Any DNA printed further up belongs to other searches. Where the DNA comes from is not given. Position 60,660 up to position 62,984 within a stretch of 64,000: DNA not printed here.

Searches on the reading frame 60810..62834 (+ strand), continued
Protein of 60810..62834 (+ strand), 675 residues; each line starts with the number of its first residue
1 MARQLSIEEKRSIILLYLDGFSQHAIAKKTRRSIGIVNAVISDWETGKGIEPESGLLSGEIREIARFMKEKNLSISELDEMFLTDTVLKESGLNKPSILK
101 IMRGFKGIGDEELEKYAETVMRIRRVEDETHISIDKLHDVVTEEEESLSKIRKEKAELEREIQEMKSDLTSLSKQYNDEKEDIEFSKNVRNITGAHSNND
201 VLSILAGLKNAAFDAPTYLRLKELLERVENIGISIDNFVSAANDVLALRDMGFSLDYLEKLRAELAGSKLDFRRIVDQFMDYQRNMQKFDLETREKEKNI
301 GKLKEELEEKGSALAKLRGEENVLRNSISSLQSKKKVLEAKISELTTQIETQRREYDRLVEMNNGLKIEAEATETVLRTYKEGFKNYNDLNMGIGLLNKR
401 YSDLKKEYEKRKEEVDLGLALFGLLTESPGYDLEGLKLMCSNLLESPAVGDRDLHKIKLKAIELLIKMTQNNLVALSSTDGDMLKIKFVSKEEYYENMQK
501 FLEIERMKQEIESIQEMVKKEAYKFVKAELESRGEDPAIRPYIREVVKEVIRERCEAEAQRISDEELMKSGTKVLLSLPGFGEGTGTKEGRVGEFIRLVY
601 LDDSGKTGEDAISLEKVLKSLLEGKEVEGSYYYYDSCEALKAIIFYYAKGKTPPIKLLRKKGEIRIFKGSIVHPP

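Call 86: fold_search(model_id=the predicted structure, library=pdb)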
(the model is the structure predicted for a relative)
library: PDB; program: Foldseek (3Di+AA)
matches with E <= 10: 496; with E <= 0.001: 0
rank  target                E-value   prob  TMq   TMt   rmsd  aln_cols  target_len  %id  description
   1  1p4w_MODEL_1_A        2.4e-01  0.96  0.06  0.43   7.1        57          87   26  Solution structure of the DNA-binding domain of the Erwinia amylovora RcsB protein (released 2003-06-17)
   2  2ev5_B                2.4e-01  0.41  0.09  0.28  11.7       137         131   12  Bacillus subtilis manganese transport regulator (MNTR) bound to calcium (released 2006-03-07)
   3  3r60_B                2.7e-01  0.35  0.09  0.28  11.9       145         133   14  Structure of the MntR Fe2+ Complex (released 2012-04-11)
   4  4wul_A                3.0e-01  0.91  0.07  0.60   8.5        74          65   16  Crystal structure of E. faecalis DNA binding domain LiaRD191N complexed with 26bp DNA (released 2015-05-06)
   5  5o8z_B                3.2e-01  0.97  0.05  0.15   5.0        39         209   33  Conformational dynamism for DNA interaction in Salmonella typhimurium RcsB response regulator. (released 2017-11-15)
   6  3eco_A                3.2e-01  0.35  0.07  0.27  14.3       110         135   22  Crystal structure of MepR, a transcription regulator of the Staphylococcus aureus multidrug efflux pump MepA (released 2009-02-10)
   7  7ve5_A                3.4e-01  0.92  0.07  0.58   6.2        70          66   21  C-terminal domain of VraR (released 2022-05-18)
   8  3r61_A                3.4e-01  0.41  0.09  0.30  11.6       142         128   12  Structure of the MntR Co2+ Complex (released 2012-04-11)
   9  6ugl_A                3.8e-01  0.94  0.07  0.20   5.2        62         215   21  Vibrio cholerae quorum-sensing receptor VqmA bound to its autoinducer ligand DPO (released 2020-01-29)
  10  4ld5_B                3.8e-01  0.41  0.07  0.29  12.5       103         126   23  Crystal structure of MepR Q18P mutant from multidrug resistant S. aureus clinical isolate (released 2013-09-11)
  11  5ffx_D                3.8e-01  0.35  0.07  0.27  14.9       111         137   19  S. aureus MepR G34K Mutant (released 2016-12-21)
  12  2ev5_A                3.8e-01  0.33  0.09  0.28  11.6       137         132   12  Bacillus subtilis manganese transport regulator (MNTR) bound to calcium (released 2006-03-07)
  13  4hv6_B                3.8e-01  0.28  0.09  0.27  11.7       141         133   11  Structure of MNTR H77A mutant in apo- and mn-bound forms (released 2012-11-21)
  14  7x1k_B                4.1e-01  0.93  0.07  0.56   6.4        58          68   16  Crystal structure of the flagellar expression regulator DegU from Listeria monocytogenes (released 2022-08-10)
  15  9c4c_F                4.3e-01  0.33  0.08  0.27  12.1       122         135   12  The structure of two MntR dimers bound to the native mnep promoter sequence (released 2024-08-14)
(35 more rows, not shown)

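Call 87: list_cluster_members(proteins=[P0027, P0034, P0037, P0042, P0047, P0049, P0036, P0044, P0045, P0035])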
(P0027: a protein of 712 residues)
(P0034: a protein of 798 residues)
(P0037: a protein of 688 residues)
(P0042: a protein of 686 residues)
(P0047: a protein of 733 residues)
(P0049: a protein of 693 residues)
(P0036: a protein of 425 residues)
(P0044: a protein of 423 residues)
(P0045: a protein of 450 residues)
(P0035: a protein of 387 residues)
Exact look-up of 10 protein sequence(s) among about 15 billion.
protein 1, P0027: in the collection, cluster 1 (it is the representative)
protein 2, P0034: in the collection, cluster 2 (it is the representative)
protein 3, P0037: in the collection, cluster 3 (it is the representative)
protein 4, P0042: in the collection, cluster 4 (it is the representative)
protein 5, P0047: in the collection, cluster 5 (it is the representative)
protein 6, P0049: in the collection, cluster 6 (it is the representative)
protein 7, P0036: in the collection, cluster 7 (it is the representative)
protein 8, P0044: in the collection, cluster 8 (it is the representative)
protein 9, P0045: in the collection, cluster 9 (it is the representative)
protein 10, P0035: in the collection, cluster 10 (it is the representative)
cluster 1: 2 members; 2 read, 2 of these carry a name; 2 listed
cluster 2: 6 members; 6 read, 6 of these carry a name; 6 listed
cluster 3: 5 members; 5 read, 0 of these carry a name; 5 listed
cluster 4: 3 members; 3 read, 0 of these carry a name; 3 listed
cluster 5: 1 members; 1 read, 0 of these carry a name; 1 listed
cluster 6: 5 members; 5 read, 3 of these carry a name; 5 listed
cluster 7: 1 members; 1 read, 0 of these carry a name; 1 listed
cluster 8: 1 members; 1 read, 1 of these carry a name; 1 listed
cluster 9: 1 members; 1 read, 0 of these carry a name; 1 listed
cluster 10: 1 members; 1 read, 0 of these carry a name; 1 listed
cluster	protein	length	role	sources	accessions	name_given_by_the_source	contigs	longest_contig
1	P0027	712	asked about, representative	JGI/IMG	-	transposase-like protein/predicted nucleic acid-binding Zn-ribbon protein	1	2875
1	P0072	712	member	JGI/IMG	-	chromosome segregation ATPase/transposase-like protein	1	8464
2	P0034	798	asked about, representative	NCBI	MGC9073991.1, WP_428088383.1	MAG: hypothetical protein ACP5H0_07555, partial [Caldisericum sp.]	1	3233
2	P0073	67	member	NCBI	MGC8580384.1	MAG: hypothetical protein ACP5MB_10065, partial [bacterium]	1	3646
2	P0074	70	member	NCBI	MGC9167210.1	MAG: hypothetical protein ACP5GR_06190, partial [Thermoplasmata archaeon]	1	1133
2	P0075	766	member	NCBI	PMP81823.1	MAG: hypothetical protein C0175_04735, partial [Caldisericum exile]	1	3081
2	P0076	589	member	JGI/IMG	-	hypothetical protein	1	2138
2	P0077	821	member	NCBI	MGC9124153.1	MAG: hypothetical protein ACP5IB_08850 [Thermoplasmata archaeon]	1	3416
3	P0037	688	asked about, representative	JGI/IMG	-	-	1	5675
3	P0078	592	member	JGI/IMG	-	-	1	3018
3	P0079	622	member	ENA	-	-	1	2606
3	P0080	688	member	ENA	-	-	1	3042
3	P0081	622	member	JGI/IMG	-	-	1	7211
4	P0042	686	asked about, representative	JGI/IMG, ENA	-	-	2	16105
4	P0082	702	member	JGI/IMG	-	-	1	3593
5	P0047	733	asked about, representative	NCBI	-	-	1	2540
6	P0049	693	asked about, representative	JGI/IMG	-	-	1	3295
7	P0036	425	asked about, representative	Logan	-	-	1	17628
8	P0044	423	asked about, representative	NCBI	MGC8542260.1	MAG: hypothetical protein ACP5QA_16770, partial [Phycisphaerae bacterium]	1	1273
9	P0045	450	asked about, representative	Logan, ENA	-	-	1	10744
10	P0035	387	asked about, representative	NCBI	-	-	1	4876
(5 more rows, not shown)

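Call 88: fold_search(model_id=the predicted structure, library=viral)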
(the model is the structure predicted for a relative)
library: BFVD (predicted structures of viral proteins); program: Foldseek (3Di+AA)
matches with E <= 10: 773; with E <= 0.001: 0
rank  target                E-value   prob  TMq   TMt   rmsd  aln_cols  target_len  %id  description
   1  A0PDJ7                1.5e-02  0.25  0.06  0.07  32.5       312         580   17  Polyprotein (Fragment) [Bovine viral diarrhea virus]
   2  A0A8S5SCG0            1.7e-02  0.44  0.07  0.16  35.5       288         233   15  Terminase small subunit [Siphoviridae sp. ctzWr28]
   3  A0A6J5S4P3            3.5e-02  0.80  0.09  0.19  17.1       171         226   16  Transposase IS30-like HTH domain containing protein [uncultured Caudovirales phage]
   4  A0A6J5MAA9            4.4e-02  1.00  0.07  0.63  10.0        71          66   22  Transposase IS30-like HTH domain containing protein [uncultured Caudovirales phage]
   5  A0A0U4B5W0            5.6e-02  0.69  0.08  0.26  29.1       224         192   18  Uncharacterized protein [Arthrobacter phage Rings]
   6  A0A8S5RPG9            6.7e-02  0.63  0.06  0.24  14.3       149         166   17  HTH psq-type domain-containing protein [virus sp. ctrcb4]
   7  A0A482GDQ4            9.0e-02  0.75  0.07  0.28  15.2       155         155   14  Uncharacterized protein [Escherichia phage vB_EcoM_Goslar]
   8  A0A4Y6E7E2            1.0e-01  0.57  0.08  0.14  11.3       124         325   17  (no name in the UniProt tables at hand)
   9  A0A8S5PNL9            1.1e-01  0.82  0.07  0.37  11.2       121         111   18  54S ribosomal protein-like protein [Siphoviridae sp. ct8NQ14]
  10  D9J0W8                1.2e-01  0.72  0.06  0.30  14.8       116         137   20  Gp169 [Brochothrix phage A9]
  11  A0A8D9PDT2            1.5e-01  0.69  0.09  0.36  14.5       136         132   18  Brinker DNA-binding domain protein [Podoviridae sp. ct5O42]
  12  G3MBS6                1.5e-01  0.47  0.07  0.32  14.0       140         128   16  Gp210 [Bacillus phage G]
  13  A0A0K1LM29            1.7e-01  0.54  0.06  0.19  14.9       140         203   15  HTH DNA binding protein [Rhodobacter phage RcSpartan]
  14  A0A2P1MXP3            1.9e-01  0.80  0.07  0.29  11.2       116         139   13  Transposase Synechocystis PCC 6803 domain-containing protein [Staphylococcus phage phiSA_BS1]
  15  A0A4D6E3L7            1.9e-01  0.16  0.06  0.17  17.4       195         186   14  (no name in the UniProt tables at hand)
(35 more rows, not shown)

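Call 92: search_protein_families(library=pfam, max_evalue=0.01, proteins=[L020:901-1503:+, L020:1503-2393:+, L020:3170-3412:+, L020:3721-3996:+, L020:4300-4584:-, L022:2604-3851:+, L020:418-729:+, L025:8526-8921:-, L025:9030-9314:+, L015:3226-4380:-])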
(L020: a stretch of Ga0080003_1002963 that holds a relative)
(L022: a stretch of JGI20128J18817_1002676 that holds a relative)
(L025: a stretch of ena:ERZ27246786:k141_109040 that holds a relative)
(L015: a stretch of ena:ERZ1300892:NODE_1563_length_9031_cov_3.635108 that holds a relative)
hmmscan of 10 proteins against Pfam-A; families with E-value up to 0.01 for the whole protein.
L020:901-1503:+ (201 aa): 1 family
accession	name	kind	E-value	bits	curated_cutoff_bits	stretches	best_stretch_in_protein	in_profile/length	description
PF01867.21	Cas_Cas1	-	6.4e-25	88.3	22.3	1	3-100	184-282/283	CRISPR associated protein Cas1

L020:1503-2393:+ (297 aa): 7 families
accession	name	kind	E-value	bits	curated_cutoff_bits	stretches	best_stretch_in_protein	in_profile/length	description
PF05050.19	Methyltransf_21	-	1.3e-14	55.1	22.7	1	116-273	1-171/173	Methyltransferase FkbM domain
PF13649.12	Methyltransf_25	-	0.0008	20.5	27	1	114-180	1-69/97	Methyltransferase domain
PF13383.12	Methyltransf_22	-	0.0029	17.7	22.4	1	208-269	158-218/252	Methyltransferase domain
PF02390.23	Methyltransf_4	-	0.003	17.5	24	1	113-169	4-61/173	Putative methyltransferase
PF06325.19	PrmA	-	0.0031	17.5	22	1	110-180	161-231/296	Ribosomal protein L11 methyltransferase (PrmA)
PF02475.24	TRM5-TYW2_MTfase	-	0.0035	17.8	28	1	114-167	40-94/164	TRM5/TYW2 methyltransferase domain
PF08003.17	Methyltransf_9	-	0.0056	16.1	23.8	0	108-165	113-172/315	Protein of unknown function (DUF1698)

L020:3170-3412:+ (81 aa): 0 families

L020:3721-3996:+ (92 aa): 1 family
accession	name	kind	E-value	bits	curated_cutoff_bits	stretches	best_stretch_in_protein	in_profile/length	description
PF03551.20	PadR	-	0.00065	20.1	27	1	35-80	25-71/75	Transcriptional regulator PadR-like family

L020:4300-4584:- (95 aa): 0 families

L022:2604-3851:+ (416 aa): 9 families
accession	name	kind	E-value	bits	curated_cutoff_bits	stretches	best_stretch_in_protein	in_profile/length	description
PF08484.17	Methyltransf_14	-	1.5e-37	129.3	23.5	1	251-401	3-156/160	C-methyltransferase C-terminal domain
PF13489.12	Methyltransf_23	-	1.4e-19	70.9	27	1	88-241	8-160/164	Methyltransferase domain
PF08421.16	Methyltransf_13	-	8.7e-13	48.7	31.3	1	7-68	1-62/62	Putative zinc binding domain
PF08242.18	Methyltransf_12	-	9.6e-11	42.7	30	1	107-199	1-98/98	Methyltransferase domain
PF08241.18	Methyltransf_11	-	5.7e-07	30.5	21.2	1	108-200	2-94/95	Methyltransferase domain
PF13649.12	Methyltransf_25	-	1.1e-05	26.5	27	1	106-197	1-97/97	Methyltransferase domain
PF13847.12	Methyltransf_31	-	0.00028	21.1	27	1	105-205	6-113/145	Methyltransferase domain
PF07021.18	MetW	-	0.00028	21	21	1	104-199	15-107/193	Methionine biosynthesis protein MetW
PF08273.17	Zn_Ribbon_Prim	-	0.0069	17.1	23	0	3-14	2-13/37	Zinc-binding domain of primase-helicase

L020:418-729:+ (104 aa): 1 family
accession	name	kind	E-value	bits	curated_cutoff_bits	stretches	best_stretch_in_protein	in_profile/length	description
PF01867.21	Cas_Cas1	-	1.1e-13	51.5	22.3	1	12-97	36-120/283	CRISPR associated protein Cas1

L025:8526-8921:- (132 aa): 0 families

L025:9030-9314:+ (95 aa): 1 family
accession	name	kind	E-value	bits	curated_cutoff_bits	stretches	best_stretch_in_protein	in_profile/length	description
PF22194.2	F-93_WHD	-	0.0012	19.3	28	1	41-81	26-62/62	F-93, winged-helix domain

L015:3226-4380:- (385 aa): 2 families
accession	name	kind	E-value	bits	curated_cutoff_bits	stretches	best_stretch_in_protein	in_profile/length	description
PF00534.26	Glycos_transf_1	-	0.00011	22.3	26.4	1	204-342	6-141/172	Glycosyl transferases group 1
PF13692.12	Glyco_trans_1_4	-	0.00022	22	27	1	214-355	2-140/142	Glycosyl transferases group 1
